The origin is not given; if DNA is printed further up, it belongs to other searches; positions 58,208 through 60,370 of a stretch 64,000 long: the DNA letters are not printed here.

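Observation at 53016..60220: Three PafA/Dop-family paralogs instead of the usual two, all oversized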

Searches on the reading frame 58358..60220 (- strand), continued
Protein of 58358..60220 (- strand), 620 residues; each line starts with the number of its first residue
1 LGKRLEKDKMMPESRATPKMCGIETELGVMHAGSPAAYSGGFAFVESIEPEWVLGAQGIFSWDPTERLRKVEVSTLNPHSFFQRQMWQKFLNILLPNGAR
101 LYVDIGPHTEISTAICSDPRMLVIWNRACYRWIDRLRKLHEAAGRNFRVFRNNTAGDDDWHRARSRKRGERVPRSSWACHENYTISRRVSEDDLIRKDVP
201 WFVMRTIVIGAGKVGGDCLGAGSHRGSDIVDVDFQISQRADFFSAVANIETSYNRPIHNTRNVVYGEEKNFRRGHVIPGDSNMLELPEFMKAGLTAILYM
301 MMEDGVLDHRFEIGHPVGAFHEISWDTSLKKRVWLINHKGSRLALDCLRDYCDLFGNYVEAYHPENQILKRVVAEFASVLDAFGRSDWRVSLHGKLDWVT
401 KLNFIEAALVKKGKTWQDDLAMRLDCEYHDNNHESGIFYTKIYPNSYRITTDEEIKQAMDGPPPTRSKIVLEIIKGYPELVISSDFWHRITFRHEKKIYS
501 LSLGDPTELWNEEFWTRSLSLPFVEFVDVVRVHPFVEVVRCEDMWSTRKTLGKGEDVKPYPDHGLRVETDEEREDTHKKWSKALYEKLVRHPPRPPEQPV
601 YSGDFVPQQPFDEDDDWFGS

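Call 52: find_encoding_contigs(protein=P0139, flank=10000, max_places=1)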
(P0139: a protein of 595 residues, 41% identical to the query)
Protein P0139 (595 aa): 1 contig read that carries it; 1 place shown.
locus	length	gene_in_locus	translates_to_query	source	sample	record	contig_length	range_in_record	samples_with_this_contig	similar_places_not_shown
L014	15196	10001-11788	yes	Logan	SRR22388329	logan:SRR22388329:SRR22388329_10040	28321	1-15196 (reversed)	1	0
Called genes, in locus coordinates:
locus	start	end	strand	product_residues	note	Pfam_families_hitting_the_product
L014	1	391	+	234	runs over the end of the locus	-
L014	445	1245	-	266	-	PF00293:NUDIX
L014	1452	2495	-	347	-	-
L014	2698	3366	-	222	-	-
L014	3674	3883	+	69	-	PF01541:GIY-YIG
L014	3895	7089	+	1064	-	PF06480:FtsH_ext, PF00004:AAA, PF14890:Intein_splicing, PF14528:LAGLIDADG_3 (faint), PF00004:AAA, PF23902:AAA_lid_PRS2_C (faint), PF17862:AAA_lid_3, PF01434:Peptidase_M41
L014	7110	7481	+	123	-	PF05635:23S_rRNA_IVP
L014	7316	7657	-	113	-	-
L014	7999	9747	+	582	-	PF01637:ATPase_2 (faint), PF13191:AAA_16 (faint), PF17758:Prot_ATP_ID_OB_N, PF16450:Prot_ATP_ID_OB_C, PF00004:AAA, PF00910:RNA_helicase (faint)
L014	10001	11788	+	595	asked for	PF03136:Pup_ligase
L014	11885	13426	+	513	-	PF03136:Pup_ligase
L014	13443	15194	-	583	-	?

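Call 93: predict_structure(alignment_id=A6)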
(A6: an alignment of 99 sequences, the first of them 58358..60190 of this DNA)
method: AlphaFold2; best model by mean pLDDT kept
length: 610 residues; sequences in the alignment: 99
mean_pLDDT: 86.5   pTM: 0.87
mean pLDDT of the five models: 86.5, 85.6, 85.6, 85.5, 85.3
residues with pLDDT >= 90: 435; 70-90: 58; 50-70: 60; < 50: 57
segments of 3 or more residues with pLDDT < 50: 211-215, 541-548, 550-557, 580-610
pLDDT, mean of each block of 10 residues (from residue 1): 93 95 78 94 84 89 61 91 96 89 98 99 98 96 66 55 79 97 98 98 82 54 94 94 92 92 96 98 99 98 97 97 95 98 99 98 99 97 98 98 95 94 98 98 98 98 96 96 96 97 98 98 96 57 48 49 67 59 40 35 34
secondary structure, 60 per line:
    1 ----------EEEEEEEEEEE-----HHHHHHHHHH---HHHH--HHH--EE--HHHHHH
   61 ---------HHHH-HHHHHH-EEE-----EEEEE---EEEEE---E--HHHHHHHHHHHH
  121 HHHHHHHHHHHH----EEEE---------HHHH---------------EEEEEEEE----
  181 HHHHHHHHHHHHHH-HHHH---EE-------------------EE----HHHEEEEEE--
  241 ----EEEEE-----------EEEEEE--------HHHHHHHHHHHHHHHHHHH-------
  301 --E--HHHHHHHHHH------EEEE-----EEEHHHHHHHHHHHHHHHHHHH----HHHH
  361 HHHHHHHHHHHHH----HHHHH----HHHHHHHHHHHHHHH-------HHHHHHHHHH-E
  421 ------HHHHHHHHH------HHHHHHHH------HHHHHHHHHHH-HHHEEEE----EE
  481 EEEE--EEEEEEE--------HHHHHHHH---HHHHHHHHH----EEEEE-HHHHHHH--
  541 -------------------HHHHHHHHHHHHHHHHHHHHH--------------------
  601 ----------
elements in order: E11-21 H27-36 H40-43 H55-60 H70-73 H75-80 E82-84 E90-94 E98-102 H109-132 E137-140 H150-153 E169-176 H181-194 H196-199 E233-238 E245-249 E261-266 H275-293 H306-315 E322-325 E331-333 H334-352 H357-373 H378-382 H387-401 H409-418 H427-435 H442-449 H456-466 E471-474 E479-484 E487-493 H502-509 H513-521 E526-530 H532-538 H560-580
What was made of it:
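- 58361..58591 (-): C-terminal tail of paralog 1 (residues 534-610), predicted disordered, ending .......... Block-mean pLDDT is 34-67 from about residue 531 to 610, with pLDDT below 50 at 541-548, 550-557 and 580-610, and one weak helix at 560-580 (call 93).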

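Call 100: fold_search(model_id=the predicted structure, library=pdb)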
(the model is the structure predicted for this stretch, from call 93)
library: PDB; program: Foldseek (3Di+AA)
matches with E <= 10: 154; with E <= 0.001: 21
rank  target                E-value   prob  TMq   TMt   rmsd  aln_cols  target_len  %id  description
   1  7oxy_A                3.0e-33  1.00  0.68  0.87   3.3       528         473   26  Crystal structure of depupylase Dop in complex with Pup and AMP-PCP (released 2021-12-01)
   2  7oyh_A                8.1e-33  1.00  0.68  0.88   3.6       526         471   26  Crystal structure of depupylase Dop in complex with Pup and ADP/tetrafluoromagnesate (released 2021-12-01)
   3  7oy3_A                8.5e-33  1.00  0.69  0.88   3.2       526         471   26  Crystal structure of depupylase Dop in complex with phosphorylated Pup and ADP (released 2021-12-01)
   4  7oxv                  9.0e-33  1.00  0.69  0.83   3.9       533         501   26  Crystal structure of depupylase Dop in the Dop-loop-inserted state (released 2021-12-01)
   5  5lrt                  4.0e-32  1.00  0.69  0.90   3.0       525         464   26  Structure of the Deamidase-Depupylase Dop of the Prokaryotic Ubiquitin-like Modification Pathway in Complex with ADP and (released 2017-02-01)
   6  4b0r                  2.8e-31  1.00  0.68  0.89   3.9       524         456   26  Structure of the Deamidase-Depupylase Dop of the Prokaryotic Ubiquitin-like Modification Pathway (released 2012-09-12)
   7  4bjr_B                2.4e-29  1.00  0.63  0.77  13.3       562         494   24  Crystal structure of the complex between Prokaryotic Ubiquitin-like Protein Pup and its Ligase PafA (released 2013-05-01)
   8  9cku_G                5.9e-29  1.00  0.58  0.91   4.5       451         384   27  Complex of M. smegmatis Dop with M. tuberculosis CoaX and Pup91 (released 2024-11-13)
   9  4bjr_A                5.4e-28  1.00  0.62  0.75  13.4       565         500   24  Crystal structure of the complex between Prokaryotic Ubiquitin-like Protein Pup and its Ligase PafA (released 2013-05-01)
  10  4b0t_B                1.9e-22  1.00  0.60  0.77   7.6       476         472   26  Structure of the Pup Ligase PafA of the Prokaryotic Ubiquitin-like Modification Pathway in Complex with ADP (released 2012-09-12)
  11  4b0t_A                3.0e-22  1.00  0.61  0.77   7.7       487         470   25  Structure of the Pup Ligase PafA of the Prokaryotic Ubiquitin-like Modification Pathway in Complex with ADP (released 2012-09-12)
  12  1tt4_A                3.6e-07  1.00  0.37  0.59   8.3       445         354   10  Structure of NP459575, a predicted glutathione synthase from Salmonella typhimurium (released 2004-08-17)
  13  1r8g_A                8.5e-07  1.00  0.36  0.58   8.0       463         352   11  Structure and function of YbdK (released 2004-08-17)
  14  1r8g_B                7.8e-06  1.00  0.36  0.57   9.5       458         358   10  Structure and function of YbdK (released 2004-08-17)
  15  3ln7_A                1.3e-04  1.00  0.34  0.29  10.5       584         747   11  Crystal structure of a bifunctional glutathione synthetase from Pasteurella multocida (released 2011-04-13)
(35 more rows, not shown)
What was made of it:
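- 58358..60190 (-): Paralog 1, group A, Dop-type enzyme (610 aa; the ORF can be extended to 60220). The AF2 model fits Dop at TMt 0.87-0.91 and PafA at 0.75-0.77 (calls 93, 100).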

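Call 102: find_encoding_contigs(protein=P0141, flank=10000, max_places=1)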
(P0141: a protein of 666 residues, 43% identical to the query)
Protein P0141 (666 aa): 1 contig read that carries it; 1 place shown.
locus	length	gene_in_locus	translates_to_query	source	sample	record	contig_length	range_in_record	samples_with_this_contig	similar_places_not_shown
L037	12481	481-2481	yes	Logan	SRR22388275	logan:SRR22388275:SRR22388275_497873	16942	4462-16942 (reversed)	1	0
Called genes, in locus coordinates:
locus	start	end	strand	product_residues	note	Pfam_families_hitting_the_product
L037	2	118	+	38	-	?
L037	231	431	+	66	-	PF05639:Pup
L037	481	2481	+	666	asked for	PF03136:Pup_ligase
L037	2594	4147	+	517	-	PF03136:Pup_ligase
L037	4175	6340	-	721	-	PF17191:RecG_wedge, PF01336:tRNA_anti-codon, PF00270:DEAD, PF04851:ResIII, PF13604:AAA_30 (weak), PF00271:Helicase_C, PF22590:Cas3-like_C_2 (faint), PF19833:RecG_dom3_C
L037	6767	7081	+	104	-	PF08279:HTH_11 (faint), PF12840:HTH_20, PF13412:HTH_24 (weak), PF01022:HTH_5, PF01047:MarR (weak), PF13545:HTH_Crp_2 (weak), PF12802:MarR_2 (weak)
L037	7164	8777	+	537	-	PF01134:GIDA (weak), PF07992:Pyr_redox_2, PF00070:Pyr_redox, PF02852:Pyr_redox_dim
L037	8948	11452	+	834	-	PF00479:G6PD_N, PF02781:G6PD_C, PF02826:2-Hacid_dh_C (weak), PF03446:NAD_binding_2, PF00393:6PGD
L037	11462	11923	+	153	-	PF00782:DSPc, PF22785:Tc-R-P, PF22784:PTP-SAK, PF22741:PTP-NADK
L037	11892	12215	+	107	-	-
